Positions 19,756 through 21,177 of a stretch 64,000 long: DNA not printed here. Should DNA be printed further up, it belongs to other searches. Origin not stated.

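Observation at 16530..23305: Complete tetrahydrofolate one-carbon island with an embedded MFS (putative folate) transporter in an apparent methanogen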

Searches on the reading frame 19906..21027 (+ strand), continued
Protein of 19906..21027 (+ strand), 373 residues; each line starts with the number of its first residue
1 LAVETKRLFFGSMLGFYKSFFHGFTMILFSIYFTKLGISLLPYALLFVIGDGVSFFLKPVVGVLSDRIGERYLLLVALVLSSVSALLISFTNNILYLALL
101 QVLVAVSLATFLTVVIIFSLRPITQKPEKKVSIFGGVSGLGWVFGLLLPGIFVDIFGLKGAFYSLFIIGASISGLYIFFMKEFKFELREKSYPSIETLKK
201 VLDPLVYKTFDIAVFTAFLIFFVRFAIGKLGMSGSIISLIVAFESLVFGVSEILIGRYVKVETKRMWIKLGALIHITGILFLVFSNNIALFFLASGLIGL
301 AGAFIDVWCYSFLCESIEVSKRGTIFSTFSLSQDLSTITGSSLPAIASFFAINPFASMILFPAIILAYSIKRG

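Call 52: find_homologous_proteins(query=A2, max_evalue=0.001)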
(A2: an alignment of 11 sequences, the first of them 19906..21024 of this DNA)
Query A2 (11 sequences) (373 aa, profile of the alignment): 56 proteins with E <= 0.001 among 8000 candidates.
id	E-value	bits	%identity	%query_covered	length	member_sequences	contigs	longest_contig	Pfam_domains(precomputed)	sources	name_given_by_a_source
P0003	7.5e-183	626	91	100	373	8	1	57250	PF07690.22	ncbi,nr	ncbi:MAG: MFS transporter [Candidatus Methanofastidiosum sp.]|nr:MFS transporter [Methanofastidiosum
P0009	2.8e-181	621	80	100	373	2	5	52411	PF07690.22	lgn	-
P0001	1.0e-179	616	91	100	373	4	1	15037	PF07690.22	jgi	jgi:MFS family permease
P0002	3.0e-178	611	90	100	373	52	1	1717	PF07690.22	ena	-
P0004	3.6e-178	611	89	100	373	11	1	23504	PF07690.22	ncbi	-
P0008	1.1e-177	609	83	100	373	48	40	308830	PF07690.22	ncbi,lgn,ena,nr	ncbi:MAG TPA: MFS transporter [Methanofastidiosum sp.]|nr:MFS transporter [Methanofastidiosum sp.] H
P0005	1.5e-177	609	86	100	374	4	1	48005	PF07690.22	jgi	-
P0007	3.9e-177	607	84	100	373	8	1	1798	PF07690.22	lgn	-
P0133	4.1e-177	607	36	100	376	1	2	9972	PF00083.31,PF07690.22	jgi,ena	-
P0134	5.8e-176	603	39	98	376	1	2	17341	PF07690.22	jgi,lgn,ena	-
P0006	7.9e-176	603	86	100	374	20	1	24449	PF07690.22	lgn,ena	-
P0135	1.4e-168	579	38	100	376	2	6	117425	PF00083.31,PF07690.22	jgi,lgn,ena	-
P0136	7.2e-167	573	39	98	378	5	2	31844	PF07690.22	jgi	-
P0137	1.9e-163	562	40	97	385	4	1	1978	PF07690.22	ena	-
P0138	3.7e-161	555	37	97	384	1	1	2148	PF07690.22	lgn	-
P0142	8.9e-157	540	38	99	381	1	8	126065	PF12832.14,PF07690.22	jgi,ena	jgi:MFS family permease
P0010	2.2e-145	503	38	78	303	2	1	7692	PF07690.22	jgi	-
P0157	4.6e-143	495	41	93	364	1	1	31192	PF07690.22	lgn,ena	-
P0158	1.2e-142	494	38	98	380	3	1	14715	PF07690.22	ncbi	-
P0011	1.0e-7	50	27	91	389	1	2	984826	PF13347.13,PF05977.20,PF00083.31,PF12832.14,PF07690.22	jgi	jgi:multidrug resistance protein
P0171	1.2e-4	39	24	51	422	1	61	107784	PF03092.23,PF00083.31,PF03137.27,PF07690.22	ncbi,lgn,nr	ncbi:MAG TPA: MFS transporter [Alloacidobacterium sp.]|nr:MFS transporter [Alloacidobacterium sp.]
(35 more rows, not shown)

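Call 53: find_encoding_contigs(protein=P0142, flank=10000, max_places=2)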
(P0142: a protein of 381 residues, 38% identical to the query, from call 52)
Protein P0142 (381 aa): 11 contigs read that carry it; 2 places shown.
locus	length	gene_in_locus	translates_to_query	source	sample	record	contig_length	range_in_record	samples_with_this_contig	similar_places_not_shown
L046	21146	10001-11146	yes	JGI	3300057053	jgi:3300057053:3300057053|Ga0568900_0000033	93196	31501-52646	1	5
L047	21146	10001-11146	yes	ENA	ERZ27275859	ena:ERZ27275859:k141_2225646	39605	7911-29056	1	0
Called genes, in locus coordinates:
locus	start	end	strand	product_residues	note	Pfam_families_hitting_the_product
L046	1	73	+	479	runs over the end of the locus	PF13230:GATase_4 (weak), PF13522:GATase_6, PF13537:GATase_7, PF00156:Pribosyltran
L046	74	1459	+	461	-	PF02844:GARS_N, PF01071:GARS_A, PF02843:GARS_C (weak)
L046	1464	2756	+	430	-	PF00464:SHMT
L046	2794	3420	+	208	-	PF01865:PhoU_div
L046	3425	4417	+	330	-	PF01384:PHO4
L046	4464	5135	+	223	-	PF01168:Ala_racemase_N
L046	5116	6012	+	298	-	PF00763:THF_DHG_CYH, PF02882:THF_DHG_CYH_C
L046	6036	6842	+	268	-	PF00551:Formyl_trans_N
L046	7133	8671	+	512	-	PF02142:MGS, PF01808:AICARFT_IMPCHas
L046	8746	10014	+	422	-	PF08245:Mur_ligase_M, PF02875:Mur_ligase_C, PF27239:FOL3_C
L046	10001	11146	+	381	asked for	PF07690:MFS_1, PF12832:MFS_1_like (faint)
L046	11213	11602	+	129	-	-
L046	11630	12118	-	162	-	PF01812:5-FTHF_cyc-lig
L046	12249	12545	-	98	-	-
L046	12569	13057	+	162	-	PF02700:PurS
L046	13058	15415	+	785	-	PF18072:FGAR-AT_linker, PF00586:AIRS, PF02769:AIRS_C, PF00586:AIRS, PF02769:AIRS_C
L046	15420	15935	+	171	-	PF14196:ATC_hydrolase (weak)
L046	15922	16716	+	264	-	PF13507:GATase_5, PF07685:GATase_3 (weak)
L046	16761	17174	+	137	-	-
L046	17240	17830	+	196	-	PF01928:CYTH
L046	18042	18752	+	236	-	PF24038:DUF7347 (weak), PF00293:NUDIX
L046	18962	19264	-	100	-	-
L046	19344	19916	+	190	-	PF14681:UPRTase, PF00156:Pribosyltran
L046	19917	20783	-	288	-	PF06800:Sugar_transport, PF07857:TMEM144, PF00892:EamA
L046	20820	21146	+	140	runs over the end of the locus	PF00731:AIRC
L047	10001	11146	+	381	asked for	PF07690:MFS_1, PF12832:MFS_1_like (faint)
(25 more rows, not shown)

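Call 54: find_encoding_contigs(protein=P0135, flank=10000, max_places=2)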
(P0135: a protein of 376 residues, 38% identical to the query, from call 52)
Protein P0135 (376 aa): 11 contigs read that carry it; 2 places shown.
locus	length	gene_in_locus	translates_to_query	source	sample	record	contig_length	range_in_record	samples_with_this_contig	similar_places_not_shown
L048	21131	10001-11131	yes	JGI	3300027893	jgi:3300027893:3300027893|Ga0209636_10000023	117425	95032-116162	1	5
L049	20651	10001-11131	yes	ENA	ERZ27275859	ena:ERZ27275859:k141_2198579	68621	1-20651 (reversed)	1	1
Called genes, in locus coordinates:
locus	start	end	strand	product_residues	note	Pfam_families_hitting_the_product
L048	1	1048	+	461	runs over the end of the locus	PF02844:GARS_N, PF01071:GARS_A, PF02843:GARS_C (weak)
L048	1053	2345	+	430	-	PF00464:SHMT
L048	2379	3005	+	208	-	PF01865:PhoU_div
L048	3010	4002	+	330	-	PF01384:PHO4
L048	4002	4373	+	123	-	-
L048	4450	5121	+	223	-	PF01168:Ala_racemase_N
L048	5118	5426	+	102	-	PF02852:Pyr_redox_dim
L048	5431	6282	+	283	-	PF00763:THF_DHG_CYH, PF02882:THF_DHG_CYH_C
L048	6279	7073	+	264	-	PF00551:Formyl_trans_N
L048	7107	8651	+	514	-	PF02142:MGS, PF01808:AICARFT_IMPCHas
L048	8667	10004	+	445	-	PF08245:Mur_ligase_M, PF27239:FOL3_C, PF02875:Mur_ligase_C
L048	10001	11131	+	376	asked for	PF00083:Sugar_tr (faint), PF07690:MFS_1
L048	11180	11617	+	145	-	-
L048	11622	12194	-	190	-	PF01812:5-FTHF_cyc-lig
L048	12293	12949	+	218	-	-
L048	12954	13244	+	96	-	-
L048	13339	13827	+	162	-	PF02700:PurS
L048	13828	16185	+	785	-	PF18072:FGAR-AT_linker, PF00586:AIRS, PF02769:AIRS_C, PF00586:AIRS, PF02769:AIRS_C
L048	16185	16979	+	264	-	PF13507:GATase_5, PF07685:GATase_3 (weak), PF01965:DJ-1_PfpI (weak)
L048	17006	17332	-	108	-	-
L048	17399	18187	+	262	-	-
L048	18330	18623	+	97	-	-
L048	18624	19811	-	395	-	PF13238:AAA_18 (faint)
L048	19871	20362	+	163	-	-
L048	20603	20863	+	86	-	PF14947:HTH_45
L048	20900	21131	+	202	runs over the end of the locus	PF14947:HTH_45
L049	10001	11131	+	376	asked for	PF00083:Sugar_tr (faint), PF07690:MFS_1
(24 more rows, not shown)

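Call 55: find_encoding_contigs(protein=P0158, flank=10000, max_places=2)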
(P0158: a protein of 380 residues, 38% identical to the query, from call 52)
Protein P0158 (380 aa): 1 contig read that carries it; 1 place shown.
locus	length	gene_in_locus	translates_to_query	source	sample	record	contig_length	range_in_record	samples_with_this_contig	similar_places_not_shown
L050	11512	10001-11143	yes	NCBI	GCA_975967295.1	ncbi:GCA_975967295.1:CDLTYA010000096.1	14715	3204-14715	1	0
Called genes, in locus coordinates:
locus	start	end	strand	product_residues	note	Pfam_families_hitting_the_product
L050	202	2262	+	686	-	PF01751:Toprim, PF01131:Topoisom_bac, PF01396:Zn_ribbon_Top1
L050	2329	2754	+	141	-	-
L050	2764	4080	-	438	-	PF00586:AIRS, PF02769:AIRS_C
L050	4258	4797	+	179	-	PF01947:Rv2949c-like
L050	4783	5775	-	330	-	PF00288:GHMP_kinases_N, PF08544:GHMP_kinases_C (faint)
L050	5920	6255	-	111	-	PF01849:NAC, PF19026:UBA_HYPK (weak)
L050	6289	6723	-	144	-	PF14810:TGT_C2, PF01472:PUA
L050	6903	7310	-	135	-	PF26602:HVO_2718_N (weak), PF01381:HTH_3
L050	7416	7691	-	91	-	PF03685:UPF0147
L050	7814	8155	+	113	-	PF06677:Auto_anti-p27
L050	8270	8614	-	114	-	PF14697:Fer4_21 (faint), PF12837:Fer4_6 (faint), PF13237:Fer4_10, PF12838:Fer4_7 (weak), PF00037:Fer4 (weak)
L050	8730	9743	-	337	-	PF04014:MazE_antitoxin (weak), PF01895:PhoU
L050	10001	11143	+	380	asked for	PF07690:MFS_1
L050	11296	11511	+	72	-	?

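Call 67: predict_structure(alignment_id=A3)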
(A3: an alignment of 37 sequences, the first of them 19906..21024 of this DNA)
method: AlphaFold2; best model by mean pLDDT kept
length: 373 residues; sequences in the alignment: 37
mean_pLDDT: 89.2   pTM: 0.88
mean pLDDT of the five models: 89.2, 87.5, 87.0, 85.9, 84.8
residues with pLDDT >= 90: 224; 70-90: 136; 50-70: 13; < 50: 0
segments of 3 or more residues with pLDDT < 50: none
pLDDT, mean of each block of 10 residues (from residue 1): 79 93 92 86 87 88 79 89 93 91 93 91 89 95 94 91 93 84 61 78 95 94 87 88 97 91 89 97 90 97 96 87 86 93 89 92 94 65
secondary structure, 60 per line:
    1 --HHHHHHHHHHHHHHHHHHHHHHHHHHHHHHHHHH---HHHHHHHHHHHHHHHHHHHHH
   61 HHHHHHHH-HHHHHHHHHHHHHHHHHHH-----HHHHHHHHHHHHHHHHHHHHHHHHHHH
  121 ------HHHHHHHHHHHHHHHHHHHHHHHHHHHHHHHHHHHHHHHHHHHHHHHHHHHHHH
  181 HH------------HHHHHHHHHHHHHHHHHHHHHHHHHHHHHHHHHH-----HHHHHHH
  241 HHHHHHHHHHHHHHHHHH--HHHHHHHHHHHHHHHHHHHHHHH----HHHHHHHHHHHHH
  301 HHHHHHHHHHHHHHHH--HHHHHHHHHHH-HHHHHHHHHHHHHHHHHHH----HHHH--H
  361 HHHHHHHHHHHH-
elements in order: H3-36 H40-68 H70-88 H94-120 H127-182 H195-228 H234-258 H261-283 H288-316 H319-329 H331-349 H354-357 H360-372

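Call 68: search_protein_representatives(alignment_id=A3)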
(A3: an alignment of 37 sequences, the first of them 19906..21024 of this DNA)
Query: 37 sequences, 376 profile positions. Proteins with E-value up to 0.001 (for the whole library): 4801; up to 1e-10: 169; up to 1e-30: 5. The best 150 are listed.
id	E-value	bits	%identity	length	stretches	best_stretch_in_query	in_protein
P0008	1.9e-152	524.2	-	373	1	1-373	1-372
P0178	3.7e-152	523.2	-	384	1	3-373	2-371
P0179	1.1e-126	439.4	-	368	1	8-374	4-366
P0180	8.8e-103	360.7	-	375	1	1-368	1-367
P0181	7.5e-97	341.2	-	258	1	123-374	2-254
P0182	3.8e-25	105.3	-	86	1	106-189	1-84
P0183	3.6e-22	95.4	-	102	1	277-371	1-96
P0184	8.8e-19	84.3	-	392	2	5-329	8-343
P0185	1.4e-17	80.4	-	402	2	5-178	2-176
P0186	2.1e-17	79.8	-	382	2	6-252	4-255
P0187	2.2e-17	79.7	-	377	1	23-370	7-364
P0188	2.7e-17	79.4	-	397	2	8-181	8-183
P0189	4.4e-17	78.7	-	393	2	28-227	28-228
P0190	2.4e-16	76.2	-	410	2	28-174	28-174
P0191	2.8e-16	76.0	-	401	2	9-183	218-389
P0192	3.4e-16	75.8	-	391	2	27-220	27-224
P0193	3.9e-16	75.6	-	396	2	29-216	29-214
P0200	2.1e-15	73.2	-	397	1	18-346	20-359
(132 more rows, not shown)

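Call 70: find_encoding_contigs(protein=P0180, flank=10000, max_places=3)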
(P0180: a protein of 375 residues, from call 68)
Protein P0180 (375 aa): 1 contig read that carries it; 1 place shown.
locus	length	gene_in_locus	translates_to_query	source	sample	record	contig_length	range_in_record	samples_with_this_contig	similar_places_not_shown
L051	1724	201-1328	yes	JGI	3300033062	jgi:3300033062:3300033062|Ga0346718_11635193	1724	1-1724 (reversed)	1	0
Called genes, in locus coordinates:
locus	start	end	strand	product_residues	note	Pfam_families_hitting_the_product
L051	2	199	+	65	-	?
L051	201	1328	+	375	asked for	PF07690:MFS_1, PF12832:MFS_1_like, PF07690:MFS_1 (weak)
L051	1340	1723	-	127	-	?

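Call 71: find_encoding_contigs(protein=P0179, flank=10000, max_places=3)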
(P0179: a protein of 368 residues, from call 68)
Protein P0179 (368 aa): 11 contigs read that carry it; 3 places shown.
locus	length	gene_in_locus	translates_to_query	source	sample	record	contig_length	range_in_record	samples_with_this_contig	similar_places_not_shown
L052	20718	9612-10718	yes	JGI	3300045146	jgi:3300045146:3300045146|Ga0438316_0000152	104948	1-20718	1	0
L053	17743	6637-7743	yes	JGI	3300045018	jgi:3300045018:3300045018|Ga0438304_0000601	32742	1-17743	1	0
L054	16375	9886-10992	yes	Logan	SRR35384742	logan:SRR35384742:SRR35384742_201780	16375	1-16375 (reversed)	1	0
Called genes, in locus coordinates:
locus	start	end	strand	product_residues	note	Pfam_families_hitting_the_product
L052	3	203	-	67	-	?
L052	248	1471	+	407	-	PF01909:NTP_transf_2, PF18765:Polbeta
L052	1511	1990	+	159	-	-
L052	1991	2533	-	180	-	PF00004:AAA (faint), PF01712:dNK (faint), PF13189:Cytidylate_kin2, PF13207:AAA_17, PF13238:AAA_18, PF13521:AAA_28 (faint), PF13671:AAA_33 (faint), PF02224:Cytidylate_kin, +1 more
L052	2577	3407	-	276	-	PF01261:AP_endonuc_2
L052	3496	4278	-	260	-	-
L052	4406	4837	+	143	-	PF00571:CBS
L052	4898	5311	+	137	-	-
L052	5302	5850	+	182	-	PF09721:Exosortase_EpsH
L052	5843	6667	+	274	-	PF00483:NTP_transferase, PF12804:NTP_transf_3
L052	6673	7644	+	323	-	PF00814:TsaD, PF22521:HypF_C_2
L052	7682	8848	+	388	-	PF00149:Metallophos, PF12850:Metallophos_2 (weak)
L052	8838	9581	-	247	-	PF01996:F420_ligase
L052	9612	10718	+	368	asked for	PF07690:MFS_1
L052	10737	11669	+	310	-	PF01008:IF-2B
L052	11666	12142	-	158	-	PF02577:BFN_dom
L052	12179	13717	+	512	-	PF02885:Glycos_trans_3N, PF00591:Glycos_transf_3, PF07831:PYNP_C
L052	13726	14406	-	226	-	-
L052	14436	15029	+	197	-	PF24367:DUF7523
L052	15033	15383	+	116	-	-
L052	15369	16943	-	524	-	PF01676:Metalloenzyme, PF06415:iPGM_N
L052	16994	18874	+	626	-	PF05833:NFACT_N, PF05670:NFACT-R_1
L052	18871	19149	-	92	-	PF00708:Acylphosphatase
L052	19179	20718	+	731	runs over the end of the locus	PF00270:DEAD, PF04851:ResIII, PF22527:DEXQc_Suv3 (weak), PF00271:Helicase_C, PF21280:Helicase_dom4_arc, PF14520:HHH_5 (weak)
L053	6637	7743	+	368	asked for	PF07690:MFS_1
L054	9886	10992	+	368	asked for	PF07690:MFS_1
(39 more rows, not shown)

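Call 72: fold_search(model_id=the predicted structure, library=pdb)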
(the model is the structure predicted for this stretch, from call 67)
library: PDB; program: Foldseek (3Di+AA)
matches with E <= 10: 759; with E <= 0.001: 423
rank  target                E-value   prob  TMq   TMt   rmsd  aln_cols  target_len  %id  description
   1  8jsw                  2.2e-10  1.00  0.77  0.75   4.3       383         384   16  Human VMAT2 complex with serotonin (released 2023-11-29)
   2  8wvg_A                6.6e-10  1.00  0.80  0.76   3.7       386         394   16  Human VMAT2 in complex with tetrabenazine (released 2024-09-25)
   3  8tgi_A                6.6e-10  1.00  0.74  0.72   4.8       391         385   14  VMAT1 dimer with dopamine and reserpine (released 2024-03-20)
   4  8thr                  8.1e-10  1.00  0.80  0.77   3.8       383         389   15  Structure of the human vesicular monoamine transporter 2 (VMAT2) bound to tetrabenazine in an occluded conformation (released 2023-10-25)
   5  9kq8                  1.2e-09  1.00  0.76  0.76   4.2       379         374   16  Cryo-EM structure of human VMAT2 in complex with valbenazine (released 2025-01-15)
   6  8x3k                  1.2e-09  1.00  0.75  0.75   4.7       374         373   15  Cryo-EM structure of human VMAT2 in complex with serotonin. (released 2025-01-15)
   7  8tgg_A                1.2e-09  1.00  0.75  0.73   4.5       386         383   16  VMAT1 dimer with MPP+ and reserpine (released 2024-03-20)
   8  8tgn_A                1.3e-09  1.00  0.76  0.74   4.4       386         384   16  VMAT1 dimer with serotonin and reserpine (released 2024-03-20)
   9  8tgk_A                1.8e-09  1.00  0.81  0.79   3.7       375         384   17  VMAT1 dimer with histamine and reserpine (released 2024-03-20)
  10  8xob                  2.3e-09  1.00  0.76  0.74   4.6       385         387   16  VMAT2 protonated state (released 2024-05-08)
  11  8wrd_A                2.4e-09  1.00  0.74  0.71   4.6       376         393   15  Human VMAT2 in the apo state (released 2024-09-25)
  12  8jsx                  2.7e-09  1.00  0.77  0.77   4.2       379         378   16  VMAT2 complex with noradrenaline in lumen-facing state (released 2024-05-08)
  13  8tgj_A                3.1e-09  1.00  0.75  0.73   4.8       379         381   17  VMAT1 dimer in unbound form and with reserpine (released 2024-03-20)
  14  8t69                  4.3e-09  1.00  0.80  0.77   4.2       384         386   15  Human VMAT2 in complex with tetrabenazine (released 2023-11-01)
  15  8ttf_A                4.3e-09  1.00  0.75  0.72   5.4       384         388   14  NorA double mutant - E222QD307N at pH 7.5 (released 2024-05-29)
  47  7bc6_A                7.0e-08  1.00  0.73  0.64   5.2       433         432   15  Cryo-EM structure of the outward open proton coupled folate transporter at pH 7.5 (released 2021-05-12)
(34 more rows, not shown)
